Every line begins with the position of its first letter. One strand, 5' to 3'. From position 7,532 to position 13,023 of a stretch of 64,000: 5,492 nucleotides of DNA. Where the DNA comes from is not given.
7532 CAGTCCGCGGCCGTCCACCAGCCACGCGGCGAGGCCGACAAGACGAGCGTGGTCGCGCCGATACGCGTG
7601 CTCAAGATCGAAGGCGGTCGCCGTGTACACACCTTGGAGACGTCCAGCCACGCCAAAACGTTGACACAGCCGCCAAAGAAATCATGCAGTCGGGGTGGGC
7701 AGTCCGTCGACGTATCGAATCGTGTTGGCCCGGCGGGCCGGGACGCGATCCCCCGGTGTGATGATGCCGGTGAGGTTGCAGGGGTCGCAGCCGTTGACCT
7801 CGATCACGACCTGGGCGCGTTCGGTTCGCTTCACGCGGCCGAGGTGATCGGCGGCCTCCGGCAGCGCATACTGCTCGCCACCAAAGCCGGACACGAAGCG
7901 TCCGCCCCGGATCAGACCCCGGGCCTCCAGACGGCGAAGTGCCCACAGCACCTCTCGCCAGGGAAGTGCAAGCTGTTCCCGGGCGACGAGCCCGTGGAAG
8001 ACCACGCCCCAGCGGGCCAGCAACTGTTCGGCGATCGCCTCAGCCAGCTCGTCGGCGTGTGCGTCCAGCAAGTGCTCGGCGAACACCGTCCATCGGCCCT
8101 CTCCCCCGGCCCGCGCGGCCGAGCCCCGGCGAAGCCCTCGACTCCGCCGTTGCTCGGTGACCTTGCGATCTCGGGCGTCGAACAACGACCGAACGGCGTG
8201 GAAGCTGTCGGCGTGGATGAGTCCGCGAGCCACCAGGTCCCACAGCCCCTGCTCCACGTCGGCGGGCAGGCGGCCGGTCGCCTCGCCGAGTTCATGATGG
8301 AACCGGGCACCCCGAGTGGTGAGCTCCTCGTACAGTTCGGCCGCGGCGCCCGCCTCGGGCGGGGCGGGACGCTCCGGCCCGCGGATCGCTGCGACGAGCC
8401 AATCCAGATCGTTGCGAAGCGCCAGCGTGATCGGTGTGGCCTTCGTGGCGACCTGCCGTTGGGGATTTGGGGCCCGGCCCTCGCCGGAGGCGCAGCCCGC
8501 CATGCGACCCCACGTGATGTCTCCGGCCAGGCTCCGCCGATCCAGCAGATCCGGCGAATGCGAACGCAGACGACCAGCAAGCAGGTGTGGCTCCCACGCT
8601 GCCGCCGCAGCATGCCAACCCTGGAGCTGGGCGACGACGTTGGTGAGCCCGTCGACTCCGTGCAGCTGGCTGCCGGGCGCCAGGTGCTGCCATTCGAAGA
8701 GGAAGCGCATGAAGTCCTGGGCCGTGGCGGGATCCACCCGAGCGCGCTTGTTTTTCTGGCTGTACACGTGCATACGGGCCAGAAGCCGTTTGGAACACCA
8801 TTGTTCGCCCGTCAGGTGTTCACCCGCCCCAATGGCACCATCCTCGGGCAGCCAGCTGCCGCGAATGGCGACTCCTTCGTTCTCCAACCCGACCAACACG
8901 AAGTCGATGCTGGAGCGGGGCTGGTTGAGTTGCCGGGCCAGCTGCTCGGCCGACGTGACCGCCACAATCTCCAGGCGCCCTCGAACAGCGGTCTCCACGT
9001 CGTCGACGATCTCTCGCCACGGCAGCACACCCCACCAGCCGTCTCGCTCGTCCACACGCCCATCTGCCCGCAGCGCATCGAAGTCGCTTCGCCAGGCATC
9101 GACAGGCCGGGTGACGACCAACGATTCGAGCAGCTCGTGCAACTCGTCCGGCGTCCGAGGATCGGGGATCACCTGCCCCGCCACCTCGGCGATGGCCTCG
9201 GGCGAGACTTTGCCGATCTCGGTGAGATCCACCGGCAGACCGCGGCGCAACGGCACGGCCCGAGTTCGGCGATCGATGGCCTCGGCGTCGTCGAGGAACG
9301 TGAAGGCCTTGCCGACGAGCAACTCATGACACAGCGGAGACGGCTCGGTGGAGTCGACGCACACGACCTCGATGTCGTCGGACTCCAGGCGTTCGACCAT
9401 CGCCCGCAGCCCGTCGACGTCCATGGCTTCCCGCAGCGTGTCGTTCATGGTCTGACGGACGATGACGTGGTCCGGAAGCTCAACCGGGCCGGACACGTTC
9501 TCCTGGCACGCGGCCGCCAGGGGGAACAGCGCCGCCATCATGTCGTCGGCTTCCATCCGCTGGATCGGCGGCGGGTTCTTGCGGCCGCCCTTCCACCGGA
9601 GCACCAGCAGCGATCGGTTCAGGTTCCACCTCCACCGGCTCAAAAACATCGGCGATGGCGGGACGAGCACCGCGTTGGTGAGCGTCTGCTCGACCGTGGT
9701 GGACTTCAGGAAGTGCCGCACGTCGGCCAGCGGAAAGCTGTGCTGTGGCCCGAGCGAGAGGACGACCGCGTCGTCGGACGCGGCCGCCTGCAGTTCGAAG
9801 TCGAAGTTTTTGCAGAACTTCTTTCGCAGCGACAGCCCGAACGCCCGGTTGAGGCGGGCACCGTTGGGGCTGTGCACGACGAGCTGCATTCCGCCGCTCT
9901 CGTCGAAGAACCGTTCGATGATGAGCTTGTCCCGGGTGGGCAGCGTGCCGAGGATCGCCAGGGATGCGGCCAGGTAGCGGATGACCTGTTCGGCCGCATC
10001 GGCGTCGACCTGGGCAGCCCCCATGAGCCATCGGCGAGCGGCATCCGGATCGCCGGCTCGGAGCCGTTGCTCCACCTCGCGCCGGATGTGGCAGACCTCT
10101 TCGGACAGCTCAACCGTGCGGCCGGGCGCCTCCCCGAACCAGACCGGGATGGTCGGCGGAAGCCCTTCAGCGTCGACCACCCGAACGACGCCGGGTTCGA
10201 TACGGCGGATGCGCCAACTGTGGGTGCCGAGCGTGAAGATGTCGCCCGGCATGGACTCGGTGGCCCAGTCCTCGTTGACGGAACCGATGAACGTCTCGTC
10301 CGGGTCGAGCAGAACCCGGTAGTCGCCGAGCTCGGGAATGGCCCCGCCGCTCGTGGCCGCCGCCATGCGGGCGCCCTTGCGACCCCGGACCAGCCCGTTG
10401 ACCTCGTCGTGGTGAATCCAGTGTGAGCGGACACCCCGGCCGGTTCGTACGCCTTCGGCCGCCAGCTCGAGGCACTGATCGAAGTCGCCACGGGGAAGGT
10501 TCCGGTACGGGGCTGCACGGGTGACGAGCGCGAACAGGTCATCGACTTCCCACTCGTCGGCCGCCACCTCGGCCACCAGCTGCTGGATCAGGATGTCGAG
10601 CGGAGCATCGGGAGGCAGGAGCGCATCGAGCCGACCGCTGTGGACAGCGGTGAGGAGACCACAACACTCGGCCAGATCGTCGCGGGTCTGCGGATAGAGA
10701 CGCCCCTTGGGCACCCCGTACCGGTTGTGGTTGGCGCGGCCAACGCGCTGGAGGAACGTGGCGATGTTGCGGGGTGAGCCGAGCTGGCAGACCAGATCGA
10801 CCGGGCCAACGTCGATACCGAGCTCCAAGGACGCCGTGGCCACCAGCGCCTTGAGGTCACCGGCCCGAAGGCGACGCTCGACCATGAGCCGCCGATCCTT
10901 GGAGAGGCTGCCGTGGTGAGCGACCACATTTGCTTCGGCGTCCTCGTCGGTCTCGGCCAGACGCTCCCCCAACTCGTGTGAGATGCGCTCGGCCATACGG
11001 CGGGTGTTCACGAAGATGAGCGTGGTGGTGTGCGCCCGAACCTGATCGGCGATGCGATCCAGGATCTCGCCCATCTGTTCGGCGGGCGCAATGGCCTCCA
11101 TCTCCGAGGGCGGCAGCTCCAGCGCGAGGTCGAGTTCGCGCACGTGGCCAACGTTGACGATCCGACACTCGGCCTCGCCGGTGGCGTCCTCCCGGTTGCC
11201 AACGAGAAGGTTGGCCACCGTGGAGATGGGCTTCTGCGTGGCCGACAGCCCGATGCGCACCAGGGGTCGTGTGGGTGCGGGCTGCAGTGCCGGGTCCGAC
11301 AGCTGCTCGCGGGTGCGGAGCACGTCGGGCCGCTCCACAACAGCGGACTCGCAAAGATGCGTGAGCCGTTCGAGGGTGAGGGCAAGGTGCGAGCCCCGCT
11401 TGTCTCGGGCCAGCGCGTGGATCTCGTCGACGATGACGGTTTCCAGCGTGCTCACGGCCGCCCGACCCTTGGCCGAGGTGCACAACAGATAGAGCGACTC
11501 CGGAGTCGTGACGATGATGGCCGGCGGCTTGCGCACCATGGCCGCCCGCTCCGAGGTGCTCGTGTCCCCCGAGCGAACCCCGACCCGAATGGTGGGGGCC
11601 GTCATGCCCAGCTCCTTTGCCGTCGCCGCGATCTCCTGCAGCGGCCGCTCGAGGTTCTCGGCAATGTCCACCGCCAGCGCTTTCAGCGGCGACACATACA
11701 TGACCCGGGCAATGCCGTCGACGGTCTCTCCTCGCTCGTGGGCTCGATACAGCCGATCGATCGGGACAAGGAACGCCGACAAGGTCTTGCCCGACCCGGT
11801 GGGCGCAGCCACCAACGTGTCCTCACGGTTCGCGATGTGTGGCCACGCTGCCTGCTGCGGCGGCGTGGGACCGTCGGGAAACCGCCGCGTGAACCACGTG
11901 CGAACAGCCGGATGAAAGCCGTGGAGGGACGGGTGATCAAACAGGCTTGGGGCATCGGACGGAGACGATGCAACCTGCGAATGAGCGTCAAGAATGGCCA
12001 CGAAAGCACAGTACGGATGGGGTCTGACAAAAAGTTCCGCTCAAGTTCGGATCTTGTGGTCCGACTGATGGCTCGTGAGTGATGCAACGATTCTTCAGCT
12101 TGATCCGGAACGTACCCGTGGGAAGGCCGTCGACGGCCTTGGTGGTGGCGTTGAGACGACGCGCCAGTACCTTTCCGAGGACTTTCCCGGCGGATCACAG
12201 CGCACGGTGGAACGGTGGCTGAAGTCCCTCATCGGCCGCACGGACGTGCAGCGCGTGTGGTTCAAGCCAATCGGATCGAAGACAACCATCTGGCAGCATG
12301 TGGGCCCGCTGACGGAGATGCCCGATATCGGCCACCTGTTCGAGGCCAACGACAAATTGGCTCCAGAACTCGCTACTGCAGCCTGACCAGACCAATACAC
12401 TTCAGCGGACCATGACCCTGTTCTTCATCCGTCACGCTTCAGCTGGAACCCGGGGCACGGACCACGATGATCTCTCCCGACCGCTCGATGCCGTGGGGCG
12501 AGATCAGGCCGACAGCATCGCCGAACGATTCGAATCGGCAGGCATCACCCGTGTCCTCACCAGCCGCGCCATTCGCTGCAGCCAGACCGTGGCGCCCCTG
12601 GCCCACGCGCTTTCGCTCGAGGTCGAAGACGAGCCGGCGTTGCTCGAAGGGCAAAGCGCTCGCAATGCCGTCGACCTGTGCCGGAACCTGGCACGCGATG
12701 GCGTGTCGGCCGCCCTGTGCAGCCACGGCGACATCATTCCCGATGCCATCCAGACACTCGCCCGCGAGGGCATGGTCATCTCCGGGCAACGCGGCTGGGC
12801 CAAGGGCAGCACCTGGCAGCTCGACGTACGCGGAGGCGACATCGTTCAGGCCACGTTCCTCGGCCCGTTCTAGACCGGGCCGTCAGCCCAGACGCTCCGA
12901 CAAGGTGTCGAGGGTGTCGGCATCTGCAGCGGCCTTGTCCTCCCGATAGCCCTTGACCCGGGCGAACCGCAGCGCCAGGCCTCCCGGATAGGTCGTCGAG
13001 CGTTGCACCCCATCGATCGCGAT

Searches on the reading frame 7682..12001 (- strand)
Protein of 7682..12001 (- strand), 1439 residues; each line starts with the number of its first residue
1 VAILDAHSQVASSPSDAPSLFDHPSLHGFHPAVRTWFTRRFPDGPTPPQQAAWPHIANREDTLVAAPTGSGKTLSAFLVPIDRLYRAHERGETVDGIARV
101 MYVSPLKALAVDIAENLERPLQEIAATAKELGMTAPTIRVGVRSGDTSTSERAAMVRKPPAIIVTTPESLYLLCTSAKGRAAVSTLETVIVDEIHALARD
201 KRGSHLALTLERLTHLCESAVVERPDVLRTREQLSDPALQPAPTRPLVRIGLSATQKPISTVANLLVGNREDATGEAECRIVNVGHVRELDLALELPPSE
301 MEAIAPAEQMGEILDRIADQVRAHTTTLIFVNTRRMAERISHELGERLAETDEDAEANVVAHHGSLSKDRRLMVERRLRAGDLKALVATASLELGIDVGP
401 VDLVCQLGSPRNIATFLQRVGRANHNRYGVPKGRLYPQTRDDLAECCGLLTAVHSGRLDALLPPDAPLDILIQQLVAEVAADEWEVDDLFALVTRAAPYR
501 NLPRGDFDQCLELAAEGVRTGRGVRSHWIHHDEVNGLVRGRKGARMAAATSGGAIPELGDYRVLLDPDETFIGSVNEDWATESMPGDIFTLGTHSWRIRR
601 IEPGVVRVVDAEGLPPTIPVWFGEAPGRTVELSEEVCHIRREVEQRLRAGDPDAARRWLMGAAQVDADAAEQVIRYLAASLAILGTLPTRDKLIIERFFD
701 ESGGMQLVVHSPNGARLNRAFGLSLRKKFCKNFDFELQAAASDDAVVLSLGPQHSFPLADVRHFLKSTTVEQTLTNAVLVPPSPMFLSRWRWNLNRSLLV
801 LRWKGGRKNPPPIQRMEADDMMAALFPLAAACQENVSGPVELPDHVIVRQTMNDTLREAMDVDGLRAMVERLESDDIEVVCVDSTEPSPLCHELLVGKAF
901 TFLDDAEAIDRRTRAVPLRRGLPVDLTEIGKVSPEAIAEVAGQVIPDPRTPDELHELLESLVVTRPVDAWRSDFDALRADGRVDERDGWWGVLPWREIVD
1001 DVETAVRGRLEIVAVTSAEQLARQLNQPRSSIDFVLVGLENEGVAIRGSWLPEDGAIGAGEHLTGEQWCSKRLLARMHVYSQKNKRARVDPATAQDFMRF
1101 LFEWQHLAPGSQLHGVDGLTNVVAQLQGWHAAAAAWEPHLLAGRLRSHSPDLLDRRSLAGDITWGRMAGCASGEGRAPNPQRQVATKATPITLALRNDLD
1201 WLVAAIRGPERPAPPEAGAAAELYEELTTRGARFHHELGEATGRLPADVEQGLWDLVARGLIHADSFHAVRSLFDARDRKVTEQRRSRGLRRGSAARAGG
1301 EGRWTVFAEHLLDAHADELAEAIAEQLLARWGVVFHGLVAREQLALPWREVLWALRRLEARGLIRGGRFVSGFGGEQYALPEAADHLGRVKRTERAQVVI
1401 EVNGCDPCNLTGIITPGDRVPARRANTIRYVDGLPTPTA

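Call 9: search_protein_families(library=pfam, proteins=[window:7682-12001:-], max_evalue=0.01)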
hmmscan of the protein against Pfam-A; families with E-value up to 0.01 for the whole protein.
window:7682-12001:- (1439 aa): 7 families
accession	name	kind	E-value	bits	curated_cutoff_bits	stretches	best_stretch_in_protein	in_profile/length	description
PF08494.16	DEAD_assoc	-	1.2e-40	139.8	23.5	1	687-891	1-191/191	DEAD/H associated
PF19306.5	WH_Lhr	-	2.6e-31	108.7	27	1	452-614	2-164/168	Large helicase-related protein, winged helix domain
PF00270.35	DEAD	-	1.7e-27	96.6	26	1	46-220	1-158/167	DEAD/DEAH box helicase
PF23234.1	WH4_Lhr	-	7.3e-25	86.8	27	1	1315-1396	3-84/87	Large helicase-related protein, winged-helix domain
PF00271.37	Helicase_C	-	1.8e-18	67.2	23.5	1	316-423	8-106/110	Helicase conserved C-terminal domain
PF23235.1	WH3_Lhr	-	1.8e-12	47.8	27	1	1097-1167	6-75/95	Large helicase-related protein, winged-helix domain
PF04851.21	ResIII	-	2.5e-06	28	22.5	1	52-202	11-142/164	Type III restriction enzyme, res subunit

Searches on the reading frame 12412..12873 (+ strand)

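Call 9: search_protein_families(library=pfam, proteins=[window:12412-12873:+], max_evalue=0.01)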
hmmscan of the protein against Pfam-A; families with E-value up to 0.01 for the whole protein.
window:12412-12873:+ (153 aa): 1 family
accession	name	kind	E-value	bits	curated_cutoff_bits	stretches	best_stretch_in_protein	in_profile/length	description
PF00300.27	His_Phos_1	-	7.1e-11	42.6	21.7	1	3-79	1-79/194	Histidine phosphatase superfamily (branch 1)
